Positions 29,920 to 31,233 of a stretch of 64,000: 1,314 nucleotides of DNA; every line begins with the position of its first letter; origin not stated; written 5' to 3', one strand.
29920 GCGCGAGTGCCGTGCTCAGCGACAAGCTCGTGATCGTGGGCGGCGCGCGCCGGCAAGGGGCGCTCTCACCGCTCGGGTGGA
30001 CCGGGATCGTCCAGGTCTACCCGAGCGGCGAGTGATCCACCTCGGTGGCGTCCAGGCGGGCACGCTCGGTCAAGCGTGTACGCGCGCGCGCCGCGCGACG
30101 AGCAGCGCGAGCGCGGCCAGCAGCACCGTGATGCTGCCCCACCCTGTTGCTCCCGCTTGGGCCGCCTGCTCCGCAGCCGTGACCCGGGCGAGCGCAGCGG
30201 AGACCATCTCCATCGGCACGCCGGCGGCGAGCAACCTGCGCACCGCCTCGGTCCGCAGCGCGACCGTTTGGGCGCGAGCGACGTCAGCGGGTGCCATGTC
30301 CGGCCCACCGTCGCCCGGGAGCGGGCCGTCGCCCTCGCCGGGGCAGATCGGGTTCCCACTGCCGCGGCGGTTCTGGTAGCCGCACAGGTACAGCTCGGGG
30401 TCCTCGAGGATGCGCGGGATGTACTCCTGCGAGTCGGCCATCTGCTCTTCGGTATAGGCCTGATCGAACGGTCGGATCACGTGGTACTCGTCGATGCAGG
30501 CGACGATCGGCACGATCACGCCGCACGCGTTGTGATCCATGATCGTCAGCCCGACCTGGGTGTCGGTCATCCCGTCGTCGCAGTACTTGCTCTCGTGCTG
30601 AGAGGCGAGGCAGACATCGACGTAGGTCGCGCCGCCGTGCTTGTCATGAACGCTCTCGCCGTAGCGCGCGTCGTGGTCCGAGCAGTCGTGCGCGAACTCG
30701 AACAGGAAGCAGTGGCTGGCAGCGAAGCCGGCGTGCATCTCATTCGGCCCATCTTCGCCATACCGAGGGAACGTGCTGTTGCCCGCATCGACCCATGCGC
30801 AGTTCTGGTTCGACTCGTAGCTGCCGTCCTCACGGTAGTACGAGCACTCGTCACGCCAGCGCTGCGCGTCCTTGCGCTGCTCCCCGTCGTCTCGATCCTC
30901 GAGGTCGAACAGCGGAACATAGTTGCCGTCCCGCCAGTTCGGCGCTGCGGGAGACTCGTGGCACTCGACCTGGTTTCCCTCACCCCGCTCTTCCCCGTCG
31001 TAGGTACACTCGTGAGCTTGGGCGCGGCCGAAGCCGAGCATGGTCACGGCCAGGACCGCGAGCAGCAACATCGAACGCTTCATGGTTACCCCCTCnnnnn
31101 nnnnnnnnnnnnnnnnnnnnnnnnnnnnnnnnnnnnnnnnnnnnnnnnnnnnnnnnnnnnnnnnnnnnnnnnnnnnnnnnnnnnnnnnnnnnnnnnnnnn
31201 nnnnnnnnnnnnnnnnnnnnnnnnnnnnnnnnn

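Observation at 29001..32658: Cell-surface trio: membrane-anchored Kelch protein, Cys-rich acidic anchored protein, and secreted PQQ-like beta-propeller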

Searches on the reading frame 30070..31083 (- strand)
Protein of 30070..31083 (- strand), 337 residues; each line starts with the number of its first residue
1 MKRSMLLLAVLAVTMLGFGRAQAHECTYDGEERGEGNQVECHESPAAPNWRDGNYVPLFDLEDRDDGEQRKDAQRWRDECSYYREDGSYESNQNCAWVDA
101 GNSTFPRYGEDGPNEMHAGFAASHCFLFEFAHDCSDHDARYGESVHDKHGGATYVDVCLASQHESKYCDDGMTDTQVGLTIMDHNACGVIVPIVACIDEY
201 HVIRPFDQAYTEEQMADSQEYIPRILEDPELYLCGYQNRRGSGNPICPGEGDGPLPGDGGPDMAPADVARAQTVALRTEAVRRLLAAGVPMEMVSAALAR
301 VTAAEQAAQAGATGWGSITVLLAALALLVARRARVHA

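Call 3: search_protein_families(library=pfam, proteins=[window:30070-31083:-], max_evalue=0.1)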
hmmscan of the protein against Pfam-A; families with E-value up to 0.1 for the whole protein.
window:30070-31083:- (337 aa): 0 families

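Call 4: search_protein_families(library=ncbifam, proteins=[window:30070-31083:-], max_evalue=0.1)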
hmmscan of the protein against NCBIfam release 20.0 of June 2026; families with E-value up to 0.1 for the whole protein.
window:30070-31083:- (337 aa): 0 families

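Call 6: find_homologous_proteins(query=window:30070-31083:-, max_evalue=0.001)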
Query window:30070-31083:- (337 aa): 58 proteins with E <= 0.001 among 8000 candidates.
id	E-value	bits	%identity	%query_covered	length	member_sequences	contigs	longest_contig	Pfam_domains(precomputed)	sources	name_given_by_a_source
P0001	5.1e-232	787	100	100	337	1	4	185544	-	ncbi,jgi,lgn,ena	ncbi:MAG TPA: hypothetical protein VGB52_10000 [Actinomycetota bacterium]|jgi:hypothetical protein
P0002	7.2e-140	484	66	93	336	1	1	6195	-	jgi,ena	-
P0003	2.4e-135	469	75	74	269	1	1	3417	-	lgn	-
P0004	2.5e-119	417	71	74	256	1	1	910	-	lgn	-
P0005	1.3e-117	411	58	92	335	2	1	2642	-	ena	-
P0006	4.2e-116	406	58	99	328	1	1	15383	-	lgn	-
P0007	1.2e-112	395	55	98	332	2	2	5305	-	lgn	-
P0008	1.3e-109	385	65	69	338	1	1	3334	-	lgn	-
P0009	3.3e-109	383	56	99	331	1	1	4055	-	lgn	-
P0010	4.1e-108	380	65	74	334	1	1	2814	-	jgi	jgi:hypothetical protein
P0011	6.8e-99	350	60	73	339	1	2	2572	-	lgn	-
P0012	1.3e-96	342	62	74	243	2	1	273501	-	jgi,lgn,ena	-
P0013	8.1e-96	339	50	99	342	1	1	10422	-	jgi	jgi:hypothetical protein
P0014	4.4e-95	337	50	100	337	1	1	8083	-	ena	-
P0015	1.5e-90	322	59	74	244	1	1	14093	-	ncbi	-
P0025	3.3e-84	301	61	69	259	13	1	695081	-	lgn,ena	-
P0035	1.0e-72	263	60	58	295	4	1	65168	-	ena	-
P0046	5.5e-66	241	50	63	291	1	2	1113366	-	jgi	jgi:hypothetical protein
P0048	3.5e-61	226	49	70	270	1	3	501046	-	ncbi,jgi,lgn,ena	ncbi:MAG TPA: hypothetical protein VGB83_01075 [Actinomycetota bacterium]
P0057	2.0e-47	180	45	64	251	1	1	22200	-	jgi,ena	-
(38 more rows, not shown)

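Call 11: find_encoding_contigs(protein=P0025, flank=8000, max_places=2)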
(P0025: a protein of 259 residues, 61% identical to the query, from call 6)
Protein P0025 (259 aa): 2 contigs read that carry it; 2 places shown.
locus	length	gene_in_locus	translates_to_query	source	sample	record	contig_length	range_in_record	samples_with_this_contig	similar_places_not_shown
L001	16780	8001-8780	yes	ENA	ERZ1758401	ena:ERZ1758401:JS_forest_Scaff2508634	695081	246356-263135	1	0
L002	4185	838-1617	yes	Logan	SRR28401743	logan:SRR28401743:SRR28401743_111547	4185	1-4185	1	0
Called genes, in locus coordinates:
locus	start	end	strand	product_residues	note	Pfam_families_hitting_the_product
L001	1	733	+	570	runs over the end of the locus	PF00501:AMP-binding, PF13193:AMP-binding_C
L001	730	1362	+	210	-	PF00857:Isochorismatase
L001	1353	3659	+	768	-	PF02515:CoA_transf_3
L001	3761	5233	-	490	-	PF00732:GMC_oxred_N, PF00890:FAD_binding_2 (faint), PF01266:DAO (weak), PF03486:HI0933_like (faint), PF13450:NAD_binding_8 (weak), PF05199:GMC_oxred_C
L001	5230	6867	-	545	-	PF02776:TPP_enzyme_N, PF00205:TPP_enzyme_M, PF02775:TPP_enzyme_C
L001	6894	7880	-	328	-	PF00389:2-Hacid_dh, PF02826:2-Hacid_dh_C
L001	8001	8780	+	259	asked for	-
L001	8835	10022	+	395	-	PF02417:Chromate_transp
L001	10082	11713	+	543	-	PF00501:AMP-binding, PF13193:AMP-binding_C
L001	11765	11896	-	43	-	-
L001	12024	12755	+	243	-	-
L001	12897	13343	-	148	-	PF14325:DUF4383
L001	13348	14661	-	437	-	PF02771:Acyl-CoA_dh_N, PF02770:Acyl-CoA_dh_M, PF00441:Acyl-CoA_dh_1, PF08028:Acyl-CoA_dh_2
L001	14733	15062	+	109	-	-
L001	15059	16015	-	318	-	PF08240:ADH_N, PF16912:Glu_dehyd_C, PF00107:ADH_zinc_N, PF13602:ADH_zinc_N_2 (faint)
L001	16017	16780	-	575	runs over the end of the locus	PF02776:TPP_enzyme_N, PF00205:TPP_enzyme_M, PF02775:TPP_enzyme_C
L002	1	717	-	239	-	?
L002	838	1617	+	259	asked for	-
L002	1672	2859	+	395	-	PF02417:Chromate_transp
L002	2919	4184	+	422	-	?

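Call 12: find_encoding_contigs(protein=P0046, flank=8000, max_places=2)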
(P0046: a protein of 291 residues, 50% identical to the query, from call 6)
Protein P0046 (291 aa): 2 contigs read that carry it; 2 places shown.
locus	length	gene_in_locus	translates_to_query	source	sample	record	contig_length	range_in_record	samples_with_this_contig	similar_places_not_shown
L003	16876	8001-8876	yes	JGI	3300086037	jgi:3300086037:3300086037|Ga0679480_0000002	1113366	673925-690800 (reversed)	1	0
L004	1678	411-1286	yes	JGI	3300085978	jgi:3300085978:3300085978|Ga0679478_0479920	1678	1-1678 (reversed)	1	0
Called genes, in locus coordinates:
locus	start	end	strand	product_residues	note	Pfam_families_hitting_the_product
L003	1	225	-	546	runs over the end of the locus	PF02776:TPP_enzyme_N, PF00205:TPP_enzyme_M, PF02775:TPP_enzyme_C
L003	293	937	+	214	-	PF11716:MDMPI_N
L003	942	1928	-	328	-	PF00389:2-Hacid_dh, PF02826:2-Hacid_dh_C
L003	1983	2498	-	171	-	-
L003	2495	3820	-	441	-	PF01882:DUF58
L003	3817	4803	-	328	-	PF20030:bpMoxR (weak), PF07726:AAA_3, PF07728:AAA_5, PF17863:AAA_lid_2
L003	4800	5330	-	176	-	-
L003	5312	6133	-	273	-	PF13559:DUF4129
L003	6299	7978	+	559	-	PF01011:PQQ, PF13570:Beta-prop_ACSF4 (faint), PF13360:PQQ_2 (weak)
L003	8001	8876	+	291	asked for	-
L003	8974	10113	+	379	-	-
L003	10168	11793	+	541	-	PF00501:AMP-binding, PF13193:AMP-binding_C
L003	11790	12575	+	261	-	PF01209:Ubie_methyltran (weak), PF13489:Methyltransf_23, PF13847:Methyltransf_31, PF08241:Methyltransf_11, PF08242:Methyltransf_12, PF13649:Methyltransf_25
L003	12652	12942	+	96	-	PF02604:PhdYeFM_antitox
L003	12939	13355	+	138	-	PF01850:PIN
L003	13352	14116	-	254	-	PF00106:adh_short, PF08659:KR, PF13460:NAD_binding_10 (weak), PF13561:adh_short_C2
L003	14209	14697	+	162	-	PF10604:Polyketide_cyc2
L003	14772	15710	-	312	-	PF20392:DUF6687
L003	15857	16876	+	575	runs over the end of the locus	PF02776:TPP_enzyme_N, PF00205:TPP_enzyme_M, PF02775:TPP_enzyme_C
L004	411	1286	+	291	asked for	-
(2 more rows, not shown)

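Call 13: find_encoding_contigs(protein=P0048, flank=8000, max_places=2)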
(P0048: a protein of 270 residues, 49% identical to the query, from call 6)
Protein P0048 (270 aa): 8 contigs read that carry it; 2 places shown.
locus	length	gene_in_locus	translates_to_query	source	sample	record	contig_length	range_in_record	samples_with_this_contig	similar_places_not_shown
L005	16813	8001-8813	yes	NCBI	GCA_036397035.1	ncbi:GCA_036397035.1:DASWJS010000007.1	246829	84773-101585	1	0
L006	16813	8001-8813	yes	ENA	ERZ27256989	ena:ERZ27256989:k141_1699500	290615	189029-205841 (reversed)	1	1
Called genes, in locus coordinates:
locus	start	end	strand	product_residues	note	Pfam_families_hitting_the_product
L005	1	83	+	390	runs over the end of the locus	PF00067:p450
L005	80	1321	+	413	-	PF00501:AMP-binding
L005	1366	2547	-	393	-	PF00155:Aminotran_1_2, PF01041:DegT_DnrJ_EryC1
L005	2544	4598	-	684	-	PF02629:CoA_binding, PF13380:CoA_binding_2, PF13607:Succ_CoA_lig, PF13549:ATP-grasp_5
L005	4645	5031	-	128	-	PF12172:zf-ChsH2, PF01796:OB_ChsH2_C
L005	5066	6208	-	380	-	PF22691:Thiolase_C_1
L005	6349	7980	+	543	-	PF01011:PQQ, PF13360:PQQ_2, PF13570:Beta-prop_ACSF4 (weak), PF13360:PQQ_2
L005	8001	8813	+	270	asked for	-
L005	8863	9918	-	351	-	PF01344:Kelch_1 (weak), PF24681:Kelch_KLHDC2_KLHL20_DRC7, PF13964:Beta-prop_Calicin, PF13415:Beta-prop_FBX42, PF24981:Beta-prop_ATRN-LZTR1, PF01344:Kelch_1, PF24681:Kelch_KLHDC2_KLHL20_DRC7, PF01344:Kelch_1, +7 more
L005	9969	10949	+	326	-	PF00389:2-Hacid_dh, PF02826:2-Hacid_dh_C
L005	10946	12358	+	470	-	PF00370:FGGY_N, PF02782:FGGY_C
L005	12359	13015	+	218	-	PF00596:Aldolase_II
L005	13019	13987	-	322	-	PF01553:Acyltransferase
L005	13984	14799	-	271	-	PF00561:Abhydrolase_1, PF12146:Hydrolase_4 (faint), PF12697:Abhydrolase_6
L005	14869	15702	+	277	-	PF02645:DegV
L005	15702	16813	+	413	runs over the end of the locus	PF06779:MFS_4 (faint), PF07690:MFS_1, PF00083:Sugar_tr (weak), PF07690:MFS_1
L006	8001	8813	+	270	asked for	-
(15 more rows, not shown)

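Call 14: find_related_loci(query=A2, collection=genome_contigs, flank=6000)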
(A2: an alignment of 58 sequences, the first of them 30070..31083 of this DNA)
Query A2 (337 aa) in genome_contigs; peptide patterns used: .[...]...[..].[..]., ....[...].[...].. (x = any residue, [..] = any of these).
37 stretches matched a pattern; 10 encode a relative of the query (tblastn E <= 1e-3); 10 distinct loci.
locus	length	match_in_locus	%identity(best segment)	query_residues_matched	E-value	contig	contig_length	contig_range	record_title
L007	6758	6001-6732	59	1-248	9e-93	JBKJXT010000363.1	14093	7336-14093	MAG: Actinomycetota bacterium isolate swi_bin.182 k127_16445008, whole genome shotgun sequence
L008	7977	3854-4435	59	41-236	1e-75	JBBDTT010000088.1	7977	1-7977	MAG: Actinomycetota bacterium isolate LejiaC_2_71_9 Lejia_C_20681_length_7977_cov_4, whole genome shotgun sequence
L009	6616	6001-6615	62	5-207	1e-74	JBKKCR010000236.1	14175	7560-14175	MAG: Actinomycetota bacterium isolate swi_bin.57 k127_6606415, whole genome shotgun sequence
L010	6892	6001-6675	50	2-235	1e-69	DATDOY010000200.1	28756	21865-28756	MAG TPA_asm: Acidimicrobiia bacterium isolate SMAG_U7906 k141_2489198, whole genome shotgun sequence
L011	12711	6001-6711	49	1-237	7e-68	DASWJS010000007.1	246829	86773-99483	MAG TPA_asm: Actinomycetota bacterium isolate SMAG_U2902 k141_1497623, whole genome shotgun sequence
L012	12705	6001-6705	45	5-239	1e-58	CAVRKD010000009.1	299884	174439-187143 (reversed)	MAG: uncultured Actinomycetes bacterium isolate MFD01275.bin.1.251 genome assembly, contig: contig_6394, whole genome sh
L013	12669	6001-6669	47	15-239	2e-58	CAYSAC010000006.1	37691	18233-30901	MAG TPA_asm: uncultured Acidimicrobiaceae bacterium isolate SRP136066_co1_115 genome assembly, contig: NODE_812_length_3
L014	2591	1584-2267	45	1-236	2e-56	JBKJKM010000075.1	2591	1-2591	MAG: Acidimicrobiales bacterium isolate ant_bin.242 k117_4745507, whole genome shotgun sequence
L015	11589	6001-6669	44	19-236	4e-53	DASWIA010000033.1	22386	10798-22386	MAG TPA_asm: Acidimicrobiales bacterium isolate SMAG_U2856 k141_3480132, whole genome shotgun sequence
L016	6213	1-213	65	166-236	1e-26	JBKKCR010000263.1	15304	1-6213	MAG: Actinomycetota bacterium isolate swi_bin.57 k127_13576232, whole genome shotgun sequence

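Call 15: predict_structure(alignment_id=A2)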
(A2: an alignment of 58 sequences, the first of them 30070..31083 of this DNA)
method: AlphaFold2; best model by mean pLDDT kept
length: 337 residues; sequences in the alignment: 58
mean_pLDDT: 79.2   pTM: 0.65
mean pLDDT of the five models: 79.2, 77.3, 75.7, 70.3, 68.1
residues with pLDDT >= 90: 84; 70-90: 173; 50-70: 65; < 50: 15
segments of 3 or more residues with pLDDT < 50: 186-194, 255-260
pLDDT, mean of each block of 10 residues (from residue 1): 86 64 76 84 85 85 92 91 89 89 76 88 65 63 71 94 91 95 59 63 95 90 85 79 66 50 66 79 89 87 79 59 84 81
secondary structure, 60 per line:
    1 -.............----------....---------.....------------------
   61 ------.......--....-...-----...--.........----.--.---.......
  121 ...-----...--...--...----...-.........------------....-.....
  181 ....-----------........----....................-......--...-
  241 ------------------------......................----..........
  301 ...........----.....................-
elements in order: H2-14 E25-28 E38-42 H67-73 H76-79 E81-83 E89-91 E94-102 E114-123 E150-158 H171-174 E176-184 E196-203 H208-227 H229-234 H265-286 H291-311 H316-336

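Call 20: search_solved_structures(query=A2, max_evalue=10, show_alignments=2)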
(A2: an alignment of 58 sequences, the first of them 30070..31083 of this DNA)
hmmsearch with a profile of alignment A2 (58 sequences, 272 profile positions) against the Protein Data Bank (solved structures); distinct sequences matched with E-value up to 10: 0.

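Call 25: search_protein_families(library=pfam, proteins=[L003:8974-10113:+, L012:7843-9276:-, L012:2753-4984:+, L010:4208-5965:-, L007:5123-5875:-], max_evalue=0.01)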
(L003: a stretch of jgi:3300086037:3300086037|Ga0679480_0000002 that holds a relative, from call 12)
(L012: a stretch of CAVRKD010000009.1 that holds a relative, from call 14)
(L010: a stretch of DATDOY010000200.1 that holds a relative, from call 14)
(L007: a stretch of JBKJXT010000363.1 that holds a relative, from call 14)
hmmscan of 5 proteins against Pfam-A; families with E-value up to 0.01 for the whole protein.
L003:8974-10113:+ (379 aa): 0 families

L012:7843-9276:- (477 aa): 0 families

L012:2753-4984:+ (743 aa): 6 families
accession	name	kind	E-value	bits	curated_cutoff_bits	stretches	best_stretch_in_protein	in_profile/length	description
PF07228.17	SpoIIE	-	1.9e-38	132.8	25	1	556-739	4-190/192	Stage II sporulation protein E (SpoIIE)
PF00211.25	Guanylate_cyc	-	1.8e-13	51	21.9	1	186-336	7-174/183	Adenylate and Guanylate cyclase catalytic domain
PF13426.13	PAS_9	-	1.5e-11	44.9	27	1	378-483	1-103/103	PAS domain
PF00989.32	PAS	-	7.6e-06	26.3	22.6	1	371-473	4-105/113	PAS fold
PF08448.16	PAS_4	-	2.4e-05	25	23.1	1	375-486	2-110/110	PAS fold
PF13411.12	MerR_1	-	0.0011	19.5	21.6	1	44-94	5-56/69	MerR HTH family regulatory protein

L010:4208-5965:- (585 aa): 3 families
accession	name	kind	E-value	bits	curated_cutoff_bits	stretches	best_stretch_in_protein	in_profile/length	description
PF00920.27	ILVD_EDD_N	-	2.1e-137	458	27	1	62-380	1-316/316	Dihydroxy-acid/6-phosphogluconate dehydratase N-terminal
PF24877.1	ILV_EDD_C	-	2.9e-71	239.3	27.7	1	392-581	1-191/191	Dihydroxy-acid/6-phosphogluconate dehydratase C-terminal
PF02417.20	Chromate_transp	-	0.0069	16.9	28.6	0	259-300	13-55/166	Chromate transporter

L007:5123-5875:- (250 aa): 1 family
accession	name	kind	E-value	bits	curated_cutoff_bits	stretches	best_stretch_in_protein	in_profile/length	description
PF00797.23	Acetyltransf_2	-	7.4e-42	144.2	22.8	1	24-249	3-234/240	N-acetyltransferase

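Call 35: fold_search(model_id=the predicted structure, library=pdb)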
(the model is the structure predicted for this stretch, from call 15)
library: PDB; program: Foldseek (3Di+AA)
matches with E <= 10: 207; with E <= 0.001: 0
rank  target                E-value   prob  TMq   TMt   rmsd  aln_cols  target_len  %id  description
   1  9ec0_C                1.5e-01  0.14  0.14  0.16   9.5       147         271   14  Structure of the CARMIL dimer bound to Capping Protein (released 2026-01-21)
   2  1izn_A                1.9e-01  0.14  0.13  0.15   9.7       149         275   12  Crystal Structure of Actin Filament Capping Protein CapZ (released 2003-04-08)
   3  9y9l_Y                4.4e-01  0.09  0.13  0.15   8.8       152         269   12  CP at the barbed end with one cofilin on second-to-last subunit (released 2026-03-04)
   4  6v8i_AB               4.4e-01  0.03  0.10  0.14  14.0       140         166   16  Composite atomic model of the Staphylococcus aureus phage 80alpha baseplate (released 2020-03-04)
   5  2dpg                  8.5e-01  0.03  0.12  0.10  18.0       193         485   10  COMPLEX OF INACTIVE MUTANT (H240->N) OF GLUCOSE 6-PHOSPHATE DEHYDROGENASE FROM LEUCONOSTOC MESENTEROIDES WITH NADP+ (released 1998-07-15)
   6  1ksi_A                9.1e-01  0.03  0.09  0.06  13.6       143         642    8  CRYSTAL STRUCTURE OF A EUKARYOTIC (PEA SEEDLING) COPPER-CONTAINING AMINE OXIDASE AT 2.2A RESOLUTION (released 1997-12-24)
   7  9j1k_A                9.1e-01  0.02  0.06  0.11  14.6       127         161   12  Tip region of monocin (released 2025-01-08)
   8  1qbe_A                9.6e-01  0.08  0.13  0.28  17.1       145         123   12  BACTERIOPHAGE Q BETA CAPSID (released 1996-07-11)
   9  9v30_B                1.0e+00  0.01  0.08  0.06  32.4       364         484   10  C12 portal complex of the bacteriophage E1004 (released 2025-11-12)
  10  5uik_A                1.1e+00  0.04  0.09  0.08   9.2        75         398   16  X-ray structure of the FdtF formyltransferase from salmonella enteric O60 in complex with TDP-Fuc3N and folinic acid (released 2017-03-22)
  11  8wg2_C                1.1e+00  0.04  0.08  0.05  11.6       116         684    8  Crystal structure of GH97 glucodextranase mutant E509Q from Flavobacterium johnsoniae in complex with isomaltotriose (released 2024-05-08)
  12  9v30_A                1.1e+00  0.01  0.08  0.06  34.6       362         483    8  C12 portal complex of the bacteriophage E1004 (released 2025-11-12)
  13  3flj                  1.4e+00  0.11  0.13  0.24   5.9        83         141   11  Crystal structure of uncharacterized protein conserved in bacteria with a cystatin-like fold (YP_168589.1) from SILICIBA (released 2009-01-13)
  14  8h1r_B                1.7e+00  0.04  0.10  0.17  17.1       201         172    9  Crystal structure of LptDE-YifL complex (released 2023-10-25)
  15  4fgc_B                1.7e+00  0.02  0.09  0.17  19.5       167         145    9  Crystal Structure of Active Site Mutant C55A of Nitrile Reductase QueF, Bound to Substrate PreQ0 (released 2012-07-11)
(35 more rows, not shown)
